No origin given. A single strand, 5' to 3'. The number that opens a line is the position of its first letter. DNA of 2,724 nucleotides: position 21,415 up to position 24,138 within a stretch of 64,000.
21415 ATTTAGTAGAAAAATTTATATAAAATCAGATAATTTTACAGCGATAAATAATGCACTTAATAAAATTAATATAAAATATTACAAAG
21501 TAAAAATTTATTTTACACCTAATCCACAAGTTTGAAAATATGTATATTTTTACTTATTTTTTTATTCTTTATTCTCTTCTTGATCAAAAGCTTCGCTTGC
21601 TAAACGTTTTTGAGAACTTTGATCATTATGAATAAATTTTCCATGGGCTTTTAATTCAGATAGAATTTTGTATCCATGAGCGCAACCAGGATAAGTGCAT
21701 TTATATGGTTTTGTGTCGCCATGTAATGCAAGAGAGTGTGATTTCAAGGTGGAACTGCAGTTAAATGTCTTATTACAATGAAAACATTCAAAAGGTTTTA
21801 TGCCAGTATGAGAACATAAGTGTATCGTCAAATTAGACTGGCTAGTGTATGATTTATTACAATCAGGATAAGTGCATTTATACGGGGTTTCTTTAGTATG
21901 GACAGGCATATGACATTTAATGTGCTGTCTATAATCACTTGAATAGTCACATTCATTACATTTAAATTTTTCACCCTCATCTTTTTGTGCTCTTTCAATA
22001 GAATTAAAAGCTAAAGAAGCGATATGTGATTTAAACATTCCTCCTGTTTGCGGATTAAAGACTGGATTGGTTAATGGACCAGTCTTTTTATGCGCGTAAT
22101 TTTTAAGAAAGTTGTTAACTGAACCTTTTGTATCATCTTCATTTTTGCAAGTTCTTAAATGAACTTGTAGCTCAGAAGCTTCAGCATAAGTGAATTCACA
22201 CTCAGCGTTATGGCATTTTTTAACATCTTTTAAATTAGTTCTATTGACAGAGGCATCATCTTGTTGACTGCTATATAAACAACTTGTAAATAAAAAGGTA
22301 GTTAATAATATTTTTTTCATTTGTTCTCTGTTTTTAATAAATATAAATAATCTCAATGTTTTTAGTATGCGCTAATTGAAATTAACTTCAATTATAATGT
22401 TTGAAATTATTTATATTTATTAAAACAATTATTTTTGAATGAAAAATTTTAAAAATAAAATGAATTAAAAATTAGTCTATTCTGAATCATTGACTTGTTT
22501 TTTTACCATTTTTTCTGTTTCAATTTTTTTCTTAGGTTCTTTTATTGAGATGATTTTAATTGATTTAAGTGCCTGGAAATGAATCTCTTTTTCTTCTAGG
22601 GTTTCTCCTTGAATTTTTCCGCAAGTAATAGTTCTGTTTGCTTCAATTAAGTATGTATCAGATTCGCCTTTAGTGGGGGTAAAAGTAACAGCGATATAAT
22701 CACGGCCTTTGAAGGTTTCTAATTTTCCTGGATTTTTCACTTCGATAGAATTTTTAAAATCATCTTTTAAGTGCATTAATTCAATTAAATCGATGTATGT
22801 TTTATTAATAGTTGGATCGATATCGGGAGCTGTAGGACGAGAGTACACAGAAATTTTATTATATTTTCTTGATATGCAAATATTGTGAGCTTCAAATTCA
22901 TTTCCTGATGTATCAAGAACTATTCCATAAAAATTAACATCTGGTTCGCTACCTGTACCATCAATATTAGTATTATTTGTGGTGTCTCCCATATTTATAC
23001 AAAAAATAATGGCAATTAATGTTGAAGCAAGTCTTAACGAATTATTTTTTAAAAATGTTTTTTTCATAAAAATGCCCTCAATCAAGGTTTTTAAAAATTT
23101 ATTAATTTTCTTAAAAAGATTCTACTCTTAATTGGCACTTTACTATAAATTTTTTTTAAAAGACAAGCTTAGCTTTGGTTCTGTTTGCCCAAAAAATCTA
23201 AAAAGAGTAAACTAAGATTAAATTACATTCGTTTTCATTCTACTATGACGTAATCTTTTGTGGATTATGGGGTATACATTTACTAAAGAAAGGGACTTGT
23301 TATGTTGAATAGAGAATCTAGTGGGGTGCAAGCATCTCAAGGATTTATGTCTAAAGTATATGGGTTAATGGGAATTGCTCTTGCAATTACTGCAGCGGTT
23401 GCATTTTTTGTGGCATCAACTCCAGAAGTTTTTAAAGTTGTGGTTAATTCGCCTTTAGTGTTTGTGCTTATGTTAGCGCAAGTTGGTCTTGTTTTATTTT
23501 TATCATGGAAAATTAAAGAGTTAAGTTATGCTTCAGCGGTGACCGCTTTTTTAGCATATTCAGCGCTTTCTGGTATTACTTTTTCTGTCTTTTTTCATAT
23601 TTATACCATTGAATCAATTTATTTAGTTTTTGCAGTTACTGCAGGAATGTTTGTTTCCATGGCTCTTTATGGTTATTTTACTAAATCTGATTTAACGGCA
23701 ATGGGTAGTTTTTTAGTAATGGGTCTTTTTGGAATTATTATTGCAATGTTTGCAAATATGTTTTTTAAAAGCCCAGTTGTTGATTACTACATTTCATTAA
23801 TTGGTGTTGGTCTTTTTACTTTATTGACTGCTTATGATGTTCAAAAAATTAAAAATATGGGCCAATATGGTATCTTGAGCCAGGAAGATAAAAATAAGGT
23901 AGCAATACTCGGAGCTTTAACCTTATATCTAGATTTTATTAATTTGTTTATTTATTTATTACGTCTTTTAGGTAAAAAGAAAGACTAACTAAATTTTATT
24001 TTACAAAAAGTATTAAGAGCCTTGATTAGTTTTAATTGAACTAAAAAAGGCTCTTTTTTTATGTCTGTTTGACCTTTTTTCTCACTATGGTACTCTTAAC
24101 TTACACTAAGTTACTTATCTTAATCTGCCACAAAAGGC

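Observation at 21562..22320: Sec-signal-bearing protein with a eukaryote-type tandem C2H2 zinc-finger array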

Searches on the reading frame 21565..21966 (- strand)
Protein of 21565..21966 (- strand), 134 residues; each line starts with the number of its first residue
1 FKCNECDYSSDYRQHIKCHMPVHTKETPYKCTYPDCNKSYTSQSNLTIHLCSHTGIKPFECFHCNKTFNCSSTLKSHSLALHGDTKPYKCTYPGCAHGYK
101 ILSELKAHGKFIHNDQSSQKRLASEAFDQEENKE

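Call 47: find_related_loci(query=window:21565-21966:-, collection=metagenome_contigs, flank=5000)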
Query seq(134 aa) (134 aa) in metagenome_contigs; peptide patterns used: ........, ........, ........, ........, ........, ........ (x = any residue, [..] = any of these).
47 stretches matched a pattern; 8 encode a relative of the query (tblastn E <= 1e-3); 8 distinct loci.
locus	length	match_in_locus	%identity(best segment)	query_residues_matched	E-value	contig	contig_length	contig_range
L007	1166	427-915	34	4-134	6e-18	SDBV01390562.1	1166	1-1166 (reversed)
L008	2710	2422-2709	40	1-108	1e-17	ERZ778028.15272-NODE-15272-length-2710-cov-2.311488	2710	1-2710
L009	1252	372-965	32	1-117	9e-12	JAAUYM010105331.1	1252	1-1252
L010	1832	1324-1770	30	1-116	9e-10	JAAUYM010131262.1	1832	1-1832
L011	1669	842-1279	31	1-119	4e-8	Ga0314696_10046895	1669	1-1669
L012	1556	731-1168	31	1-119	4e-8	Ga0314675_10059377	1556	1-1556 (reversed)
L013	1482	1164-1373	36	29-99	2e-7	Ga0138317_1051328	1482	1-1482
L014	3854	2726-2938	30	29-87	2e-5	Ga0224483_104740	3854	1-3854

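Call 68: search_dna_similar(query=window:21628-21966:-, collection=plasmids, mode=protein, max_evalue=0.001)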
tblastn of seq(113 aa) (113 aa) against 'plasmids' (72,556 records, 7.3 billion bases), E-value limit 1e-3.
Records with a match: 3; places in all: 18; records where one place covers at least 80% of the query: 3.
Best place of each record, by identity: <60% 3.
By first word of the organism name: Burkholderia 1; Candidatus 1; Salmonella 1.
By predicted mobility (MOB-suite, as given by PLSDB): non-mobilizable 2; conjugative 1.
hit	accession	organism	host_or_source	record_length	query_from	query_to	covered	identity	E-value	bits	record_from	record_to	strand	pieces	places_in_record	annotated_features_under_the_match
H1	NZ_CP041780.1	Burkholderia sp. MS455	single cell,soybean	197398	1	109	96%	33.9%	8e-7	53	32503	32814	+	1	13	C2H2-type zinc finger protein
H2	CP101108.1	Candidatus Cardinium sp.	Dermatophagoides farinae,symbiont ...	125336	1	108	96%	33.3%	5e-8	56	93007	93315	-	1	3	C2H2-type zinc finger protein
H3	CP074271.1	Salmonella enterica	environmental,surface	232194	1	108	96%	29.6%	7e-7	53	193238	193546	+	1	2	C2H2-type zinc finger protein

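Call 69: search_dna_similar(query=window:21628-21966:-, collection=phages, mode=protein, max_evalue=0.001)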
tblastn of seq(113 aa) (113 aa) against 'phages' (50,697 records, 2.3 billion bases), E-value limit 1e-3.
No match.

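Call 70: get_annotated_region(hit=H2, flank=4000)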
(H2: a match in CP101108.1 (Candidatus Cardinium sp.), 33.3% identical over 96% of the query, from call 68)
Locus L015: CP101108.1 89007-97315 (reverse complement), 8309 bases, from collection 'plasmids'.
description: MAG: Candidatus Cardinium sp. isolate DF plasmid p_B, complete sequence
organism: Candidatus Cardinium sp. (NCBI taxid 1912860)
taxonomy: Bacteria; Bacteroidota; Cytophagia; Cytophagales; Amoebophilaceae; Candidatus Cardinium; Candidatus Cardinium sp.
host: -; source: Dermatophagoides farinae,symbiont metagenome,whole organism; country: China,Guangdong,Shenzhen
typing (MOB-suite, as given by PLSDB): non-mobilizable
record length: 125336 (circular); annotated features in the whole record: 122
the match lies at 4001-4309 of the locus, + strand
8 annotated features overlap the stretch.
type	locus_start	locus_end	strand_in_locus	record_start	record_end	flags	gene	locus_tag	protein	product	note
CDS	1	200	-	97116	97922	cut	-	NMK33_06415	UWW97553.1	hypothetical protein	-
CDS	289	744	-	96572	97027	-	-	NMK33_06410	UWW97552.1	hypothetical protein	-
CDS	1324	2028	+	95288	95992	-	-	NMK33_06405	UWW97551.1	ankyrin repeat domain-containing protein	-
CDS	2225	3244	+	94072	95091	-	-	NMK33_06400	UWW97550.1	hypothetical protein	-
CDS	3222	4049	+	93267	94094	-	-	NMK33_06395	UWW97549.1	C2H2-type zinc finger protein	-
CDS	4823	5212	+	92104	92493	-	-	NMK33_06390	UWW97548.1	hypothetical protein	-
CDS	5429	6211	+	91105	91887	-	-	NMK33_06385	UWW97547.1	hypothetical protein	-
CDS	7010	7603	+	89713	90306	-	-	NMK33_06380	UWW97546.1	hypothetical protein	-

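Call 71: get_annotated_region(hit=H1, flank=4000)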
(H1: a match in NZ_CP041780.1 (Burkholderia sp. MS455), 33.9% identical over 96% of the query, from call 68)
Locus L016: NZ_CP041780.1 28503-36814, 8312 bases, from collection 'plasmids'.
description: Burkholderia sp. MS455 plasmid unnamed1, complete sequence
organism: Burkholderia sp. MS455 (NCBI taxid 2811788)
taxonomy: Bacteria; Pseudomonadota; Betaproteobacteria; Burkholderiales; Burkholderiaceae; Burkholderia; Burkholderia sp. MS455
host: -; source: single cell,soybean; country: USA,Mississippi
typing (MOB-suite, as given by PLSDB): non-mobilizable; replicon rep_cluster_523
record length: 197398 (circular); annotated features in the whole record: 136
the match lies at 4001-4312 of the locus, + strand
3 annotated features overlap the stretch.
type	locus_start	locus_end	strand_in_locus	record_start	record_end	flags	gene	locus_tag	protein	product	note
CDS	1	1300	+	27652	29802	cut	-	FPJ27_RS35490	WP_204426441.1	C2H2-type zinc finger protein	-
CDS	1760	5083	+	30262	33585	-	-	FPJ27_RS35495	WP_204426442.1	C2H2-type zinc finger protein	-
CDS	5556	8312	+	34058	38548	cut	-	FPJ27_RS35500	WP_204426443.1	C2H2-type zinc finger protein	-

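Call 80: get_annotated_region(hit=H3, flank=3000)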
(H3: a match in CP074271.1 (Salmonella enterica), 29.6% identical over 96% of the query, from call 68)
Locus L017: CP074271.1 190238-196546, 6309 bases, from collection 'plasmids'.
description: Salmonella enterica subsp. enterica serovar Irumu strain CFSAN024579 plasmid pCFSAN024579, complete sequence
organism: Salmonella enterica (NCBI taxid 1962266)
taxonomy: Bacteria; Pseudomonadota; Gammaproteobacteria; Enterobacterales; Enterobacteriaceae; Salmonella; Salmonella enterica
host: -; source: environmental,surface; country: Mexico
typing (MOB-suite, as given by PLSDB): conjugative; replicon IncFII,rep_cluster_2183; relaxase MOBF; mating-pair formation MPF_F
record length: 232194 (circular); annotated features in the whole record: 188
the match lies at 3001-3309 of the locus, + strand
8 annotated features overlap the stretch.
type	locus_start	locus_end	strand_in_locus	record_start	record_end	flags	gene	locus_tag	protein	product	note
CDS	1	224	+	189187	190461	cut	-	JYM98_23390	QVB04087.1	FKBP-type peptidyl-prolyl cis-trans isomerase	-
CDS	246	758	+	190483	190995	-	-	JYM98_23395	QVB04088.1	CaiF/GrlA family transcriptional regulator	-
CDS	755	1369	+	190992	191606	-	-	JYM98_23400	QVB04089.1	helix-turn-helix transcriptional regulator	-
CDS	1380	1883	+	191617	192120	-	-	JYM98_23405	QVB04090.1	CaiF/GrlA family transcriptional regulator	-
CDS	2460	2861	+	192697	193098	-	-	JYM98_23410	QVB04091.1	hypothetical protein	-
CDS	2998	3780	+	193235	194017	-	-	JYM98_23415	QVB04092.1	C2H2-type zinc finger protein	-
CDS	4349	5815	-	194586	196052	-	-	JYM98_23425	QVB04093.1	C69 family dipeptidase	-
CDS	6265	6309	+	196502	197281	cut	-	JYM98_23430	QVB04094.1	tyrosine-type recombinase/integrase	-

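Call 81: search_protein_families(library=pfam, proteins=[L016:1760-5080:+, L015:3222-4046:+], max_evalue=0.001)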
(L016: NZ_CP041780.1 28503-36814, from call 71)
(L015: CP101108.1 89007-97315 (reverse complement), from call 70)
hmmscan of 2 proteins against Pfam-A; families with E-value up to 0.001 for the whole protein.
L016:1760-5080:+ (1107 aa): 9 families
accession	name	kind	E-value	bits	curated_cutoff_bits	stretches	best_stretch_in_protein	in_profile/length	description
PF13465.12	zf-H2C2_2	-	1.1e-72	236.7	40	10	984-1008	1-25/26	Zinc-finger double domain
PF00096.32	zf-C2H2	-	2.9e-70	229.2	25.2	8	776-798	1-23/23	Zinc finger, C2H2 type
PF13894.12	zf-C2H2_4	-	3.5e-55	180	27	0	776-798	1-23/24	C2H2-type zinc finger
PF12171.14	zf-C2H2_jaz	-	5.2e-34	116.2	22.6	1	1026-1047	2-23/27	Zinc-finger double-stranded RNA-binding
PF12874.13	zf-met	-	1e-31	108.7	21.2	0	778-798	3-23/25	Zinc-finger of C2H2 type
PF13912.12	zf-C2H2_6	-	1.6e-16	60.2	25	1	775-798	1-24/27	C2H2-type zinc finger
PF16622.11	zf-C2H2_11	-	9.5e-16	57.6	27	0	972-991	7-26/29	zinc-finger C2H2-type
PF23561.1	zf-C2H2_15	-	2.1e-08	34.4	27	0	947-968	9-30/30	C2H2 zinc finger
PF01722.23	BolA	-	8e-05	23.3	25.7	0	1072-1105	21-53/76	BolA-like protein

L015:3222-4046:+ (275 aa): 6 families
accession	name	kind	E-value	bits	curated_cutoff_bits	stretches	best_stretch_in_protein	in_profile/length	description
PF00096.32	zf-C2H2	-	4.9e-11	42.9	25.2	1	233-255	1-23/23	Zinc finger, C2H2 type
PF13465.12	zf-H2C2_2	-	3.9e-10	39.9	40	1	220-244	2-26/26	Zinc-finger double domain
PF22995.2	C2CH-3rd_BIRD-IDD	-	2.5e-07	30.7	27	1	232-252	1-21/25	BIRD-IDD transcription factor, third C2HC zinc finger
PF13894.12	zf-C2H2_4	-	1.3e-06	29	27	1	233-255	1-23/24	C2H2-type zinc finger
PF21816.3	Zap1_zf1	-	1.7e-05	24.8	27.2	0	173-194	1-22/27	Zap1, C2H2 zinc finger 1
PF13912.12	zf-C2H2_6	-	0.00016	22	25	1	233-257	2-26/27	C2H2-type zinc finger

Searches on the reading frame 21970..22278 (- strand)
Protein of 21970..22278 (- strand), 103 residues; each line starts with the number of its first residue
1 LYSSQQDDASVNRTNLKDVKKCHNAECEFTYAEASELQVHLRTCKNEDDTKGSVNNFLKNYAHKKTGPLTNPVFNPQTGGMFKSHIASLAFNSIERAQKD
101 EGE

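Call 29: find_homologous_proteins(query=window:21970-22278:-, max_evalue=10)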
Query seq(103 aa): no candidate shares three 5-residue words with the query. No homologue found.

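Call 66: search_protein_families(library=pfam, proteins=[window:21970-22269:-], max_evalue=1)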
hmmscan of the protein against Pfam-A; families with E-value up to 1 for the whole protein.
seq(100 aa): 1 family
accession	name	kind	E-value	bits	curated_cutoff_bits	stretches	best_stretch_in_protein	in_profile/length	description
PF00096.32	zf-C2H2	-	0.019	15.8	25.2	1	18-40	2-22/23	Zinc finger, C2H2 type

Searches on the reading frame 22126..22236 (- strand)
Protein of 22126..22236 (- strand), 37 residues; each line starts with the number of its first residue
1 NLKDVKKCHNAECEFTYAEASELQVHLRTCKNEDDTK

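Call 66: search_protein_families(library=pfam, proteins=[window:22126-22236:-], max_evalue=1)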
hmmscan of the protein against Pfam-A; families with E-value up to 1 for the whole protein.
seq(37 aa): 1 family
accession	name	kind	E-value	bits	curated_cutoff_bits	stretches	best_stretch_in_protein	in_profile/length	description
PF00096.32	zf-C2H2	-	0.0039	18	25.2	1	7-29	2-22/23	Zinc finger, C2H2 type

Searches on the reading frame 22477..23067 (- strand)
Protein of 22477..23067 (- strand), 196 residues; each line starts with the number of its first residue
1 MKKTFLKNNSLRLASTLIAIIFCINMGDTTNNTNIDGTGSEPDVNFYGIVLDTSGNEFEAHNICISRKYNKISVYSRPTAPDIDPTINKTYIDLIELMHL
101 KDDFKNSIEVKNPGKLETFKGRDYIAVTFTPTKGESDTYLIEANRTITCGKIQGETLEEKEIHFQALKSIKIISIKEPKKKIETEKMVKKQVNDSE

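Call 3: search_protein_families(library=pfam, proteins=[window:22477-23067:-], max_evalue=1)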
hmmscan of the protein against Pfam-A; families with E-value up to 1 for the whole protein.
window:22477-23067:- (196 aa): 0 families

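Call 8: list_cluster_members(proteins=[P0001, window:22477-23067:-, window:19586-21535:+])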
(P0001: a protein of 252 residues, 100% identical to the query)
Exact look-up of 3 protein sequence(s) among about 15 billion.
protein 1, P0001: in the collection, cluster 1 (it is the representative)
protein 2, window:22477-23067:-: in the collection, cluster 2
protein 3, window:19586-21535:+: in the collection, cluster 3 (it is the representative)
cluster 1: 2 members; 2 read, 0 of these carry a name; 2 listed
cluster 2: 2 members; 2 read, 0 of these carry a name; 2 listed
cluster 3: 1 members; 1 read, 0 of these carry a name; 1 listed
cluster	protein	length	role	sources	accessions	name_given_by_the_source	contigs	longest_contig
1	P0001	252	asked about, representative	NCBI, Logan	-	-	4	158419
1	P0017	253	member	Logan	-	-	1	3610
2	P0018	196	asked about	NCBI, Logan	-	-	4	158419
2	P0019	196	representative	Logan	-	-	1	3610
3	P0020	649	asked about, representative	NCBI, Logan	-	-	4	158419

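Call 34: search_protein_families(library=pfam, proteins=[L004:3179-3610:-, L004:2-484:-], max_evalue=0.01)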
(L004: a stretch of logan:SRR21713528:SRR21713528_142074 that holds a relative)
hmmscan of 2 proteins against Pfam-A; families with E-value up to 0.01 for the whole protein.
L004:3179-3610:- (143 aa): 1 family
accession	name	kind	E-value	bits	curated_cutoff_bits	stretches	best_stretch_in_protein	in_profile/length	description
PF18074.6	PriA_C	-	2.6e-10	41.4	26.9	1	56-133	3-83/95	Primosomal protein N C-terminal domain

L004:2-484:- (161 aa): 7 families
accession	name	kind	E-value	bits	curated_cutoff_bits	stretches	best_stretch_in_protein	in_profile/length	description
PF00005.33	ABC_tran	-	6.3e-10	40.2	25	1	18-128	2-80/137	ABC transporter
PF13304.12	AAA_21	-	2e-05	25.2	27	1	31-51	3-23/304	AAA domain, putative AbiEii toxin, Type IV TA system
PF13555.12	AAA_29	-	0.0011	19.1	27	1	24-48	19-43/61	P-loop containing region of AAA domain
PF13191.12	AAA_16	-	0.0027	18.7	32.6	1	32-124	29-120/167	AAA ATPase domain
PF20703.3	nSTAND1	-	0.0028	17.8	27.1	1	5-48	11-54/379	Novel STAND NTPase 1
PF13476.12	AAA_23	-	0.003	18.7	27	1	32-47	24-39/201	AAA domain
PF13175.12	AAA_15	-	0.0078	16.3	32.1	0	32-48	28-44/374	AAA ATPase domain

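Call 74: search_protein_families(library=ncbifam, proteins=[window:22477-23067:-], max_evalue=0.01)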
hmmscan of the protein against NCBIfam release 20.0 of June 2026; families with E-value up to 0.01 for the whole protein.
window:22477-23067:- (196 aa): 0 families

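Call 84: predict_structure(protein=window:22480-23067:-)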
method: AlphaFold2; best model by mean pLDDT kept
length: 196 residues; sequences in the alignment: 1
mean_pLDDT: 34.0   pTM: 0.26
mean pLDDT of the five models: 34.0, 31.9, 31.9, 31.5, 31.0
residues with pLDDT >= 90: 0; 70-90: 0; 50-70: 0; < 50: 196
segments of 3 or more residues with pLDDT < 50: 1-196
pLDDT, mean of each block of 10 residues (from residue 1): 31 33 36 36 38 38 38 36 30 28 32 37 42 38 32 24 28 30 37 40
secondary structure, 60 per line:
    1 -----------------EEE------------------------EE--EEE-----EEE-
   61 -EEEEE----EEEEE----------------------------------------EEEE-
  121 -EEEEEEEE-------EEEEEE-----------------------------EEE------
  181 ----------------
elements in order: E18-20 E49-51 E57-59 E62-66 E71-75 E116-119 E122-129 E137-142 E172-174

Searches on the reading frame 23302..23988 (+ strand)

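Call 3: search_protein_families(library=pfam, proteins=[window:23302-23988:+], max_evalue=1)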
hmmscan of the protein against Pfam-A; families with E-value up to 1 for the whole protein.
window:23302-23988:+ (228 aa): 2 families
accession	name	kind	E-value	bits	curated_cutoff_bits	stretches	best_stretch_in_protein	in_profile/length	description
PF01027.25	Bax1-I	-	3.9e-56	190.5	34.1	1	14-223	2-207/207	Inhibitor of apoptosis-promoting Bax1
PF13568.12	OMP_b-brl_2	-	0.05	14.1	27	1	88-151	85-158/175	Outer membrane protein beta-barrel domain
